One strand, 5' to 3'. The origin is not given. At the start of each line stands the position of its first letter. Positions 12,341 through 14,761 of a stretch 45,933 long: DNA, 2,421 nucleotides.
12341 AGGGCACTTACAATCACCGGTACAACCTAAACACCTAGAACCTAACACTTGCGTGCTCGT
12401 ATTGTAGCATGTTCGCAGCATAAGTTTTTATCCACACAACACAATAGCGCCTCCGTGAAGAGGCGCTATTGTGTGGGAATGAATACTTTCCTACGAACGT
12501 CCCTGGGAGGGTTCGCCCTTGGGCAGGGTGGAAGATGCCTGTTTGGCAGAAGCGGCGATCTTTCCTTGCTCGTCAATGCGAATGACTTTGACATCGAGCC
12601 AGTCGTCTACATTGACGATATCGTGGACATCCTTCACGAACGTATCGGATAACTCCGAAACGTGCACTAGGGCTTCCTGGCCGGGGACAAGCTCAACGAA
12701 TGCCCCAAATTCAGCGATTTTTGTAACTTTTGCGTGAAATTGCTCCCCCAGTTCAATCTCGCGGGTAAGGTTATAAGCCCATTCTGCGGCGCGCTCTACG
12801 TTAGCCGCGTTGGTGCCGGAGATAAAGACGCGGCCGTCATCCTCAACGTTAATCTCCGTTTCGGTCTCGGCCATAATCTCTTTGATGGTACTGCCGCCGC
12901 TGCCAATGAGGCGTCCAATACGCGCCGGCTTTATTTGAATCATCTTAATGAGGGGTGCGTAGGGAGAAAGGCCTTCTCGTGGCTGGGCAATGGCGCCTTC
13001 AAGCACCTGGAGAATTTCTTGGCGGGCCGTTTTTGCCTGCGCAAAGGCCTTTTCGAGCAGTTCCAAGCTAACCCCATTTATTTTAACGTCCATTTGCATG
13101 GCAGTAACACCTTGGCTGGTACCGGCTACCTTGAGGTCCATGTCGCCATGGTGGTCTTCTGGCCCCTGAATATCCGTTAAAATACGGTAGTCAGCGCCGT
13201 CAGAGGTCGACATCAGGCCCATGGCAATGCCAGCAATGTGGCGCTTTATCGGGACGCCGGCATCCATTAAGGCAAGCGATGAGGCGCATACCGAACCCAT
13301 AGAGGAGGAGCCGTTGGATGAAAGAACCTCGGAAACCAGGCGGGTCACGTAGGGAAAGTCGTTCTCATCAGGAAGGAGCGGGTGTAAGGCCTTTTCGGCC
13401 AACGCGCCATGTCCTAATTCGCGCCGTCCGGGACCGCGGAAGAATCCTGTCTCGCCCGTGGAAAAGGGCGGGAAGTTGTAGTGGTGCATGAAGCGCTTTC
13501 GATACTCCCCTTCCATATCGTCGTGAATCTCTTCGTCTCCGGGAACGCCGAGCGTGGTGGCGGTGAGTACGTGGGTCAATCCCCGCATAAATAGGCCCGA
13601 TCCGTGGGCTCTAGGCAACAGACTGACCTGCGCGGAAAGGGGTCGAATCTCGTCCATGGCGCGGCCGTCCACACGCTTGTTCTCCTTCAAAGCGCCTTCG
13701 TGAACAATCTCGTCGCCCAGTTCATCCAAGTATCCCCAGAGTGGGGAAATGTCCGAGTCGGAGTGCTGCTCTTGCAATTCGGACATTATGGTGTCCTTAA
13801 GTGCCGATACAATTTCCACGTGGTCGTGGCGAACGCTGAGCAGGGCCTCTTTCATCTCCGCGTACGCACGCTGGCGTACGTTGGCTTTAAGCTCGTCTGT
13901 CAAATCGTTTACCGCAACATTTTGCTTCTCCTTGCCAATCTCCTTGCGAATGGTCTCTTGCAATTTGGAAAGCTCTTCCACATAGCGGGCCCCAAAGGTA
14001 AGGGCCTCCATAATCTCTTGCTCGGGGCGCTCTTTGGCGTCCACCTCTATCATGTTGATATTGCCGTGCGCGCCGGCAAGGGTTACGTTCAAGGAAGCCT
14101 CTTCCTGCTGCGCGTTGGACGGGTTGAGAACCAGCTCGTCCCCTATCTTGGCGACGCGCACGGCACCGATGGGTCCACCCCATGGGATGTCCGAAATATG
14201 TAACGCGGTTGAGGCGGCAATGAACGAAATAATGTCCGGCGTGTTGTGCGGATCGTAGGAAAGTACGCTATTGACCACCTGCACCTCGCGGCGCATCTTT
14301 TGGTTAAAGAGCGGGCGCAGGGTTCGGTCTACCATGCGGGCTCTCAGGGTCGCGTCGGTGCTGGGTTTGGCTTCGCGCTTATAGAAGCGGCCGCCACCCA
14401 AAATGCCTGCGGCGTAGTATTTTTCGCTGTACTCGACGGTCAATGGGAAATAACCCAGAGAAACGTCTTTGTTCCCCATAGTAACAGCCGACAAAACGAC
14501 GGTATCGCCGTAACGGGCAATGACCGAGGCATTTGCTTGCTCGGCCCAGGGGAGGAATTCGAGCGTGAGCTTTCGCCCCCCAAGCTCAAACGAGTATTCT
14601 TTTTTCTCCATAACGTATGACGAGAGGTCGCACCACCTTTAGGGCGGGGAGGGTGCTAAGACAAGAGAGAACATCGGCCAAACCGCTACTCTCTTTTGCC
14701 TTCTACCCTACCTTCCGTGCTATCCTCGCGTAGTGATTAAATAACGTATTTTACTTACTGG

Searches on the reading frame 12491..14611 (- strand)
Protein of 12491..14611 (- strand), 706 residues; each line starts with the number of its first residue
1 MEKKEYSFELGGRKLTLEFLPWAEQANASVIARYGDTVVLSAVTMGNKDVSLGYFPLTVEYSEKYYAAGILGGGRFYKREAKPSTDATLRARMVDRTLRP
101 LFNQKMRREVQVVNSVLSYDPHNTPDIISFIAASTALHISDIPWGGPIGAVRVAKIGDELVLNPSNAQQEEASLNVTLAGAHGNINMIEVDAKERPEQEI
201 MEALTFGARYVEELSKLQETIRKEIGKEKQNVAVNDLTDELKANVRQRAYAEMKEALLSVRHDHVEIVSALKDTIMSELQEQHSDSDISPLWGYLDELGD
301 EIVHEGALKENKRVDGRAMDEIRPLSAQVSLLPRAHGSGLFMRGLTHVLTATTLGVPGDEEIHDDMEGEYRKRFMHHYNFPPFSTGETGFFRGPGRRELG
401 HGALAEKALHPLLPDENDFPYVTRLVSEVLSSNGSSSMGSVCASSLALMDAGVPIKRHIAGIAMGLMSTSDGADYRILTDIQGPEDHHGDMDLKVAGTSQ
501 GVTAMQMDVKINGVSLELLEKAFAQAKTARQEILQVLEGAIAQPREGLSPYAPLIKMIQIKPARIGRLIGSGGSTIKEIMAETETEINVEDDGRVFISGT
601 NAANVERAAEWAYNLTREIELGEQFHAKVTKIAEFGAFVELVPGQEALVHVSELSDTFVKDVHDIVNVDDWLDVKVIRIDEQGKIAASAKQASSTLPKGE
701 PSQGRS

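Call 71: search_protein_families(library=pfam, max_evalue=0.001, proteins=[window:12491-14611:-])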
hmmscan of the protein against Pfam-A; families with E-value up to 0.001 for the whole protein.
window:12491-14611:- (706 aa): 6 families
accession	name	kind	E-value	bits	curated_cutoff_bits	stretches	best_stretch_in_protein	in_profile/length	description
PF01138.27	RNase_PH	-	2.9e-45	154.3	25.5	2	321-454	1-130/130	3' exoribonuclease family, domain 1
PF03725.20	RNase_PH_C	-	1.6e-18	66.8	20.8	2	146-208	1-65/67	3' exoribonuclease family, domain 2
PF00575.29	S1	-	5.2e-16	59.2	22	1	619-688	2-72/74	S1 RNA binding domain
PF00013.35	KH_1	-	5.9e-12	45.6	21.5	1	558-610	4-62/66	KH domain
PF22675.2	KH-I_KHDC4-BBP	-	0.00013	22.2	30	0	565-602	8-45/76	KHDC4/BBP-like, KH-domain type I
PF03726.19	PNPase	-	0.00016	22.5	24.6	1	240-317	1-80/81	Polyribonucleotide nucleotidyltransferase, RNA binding domain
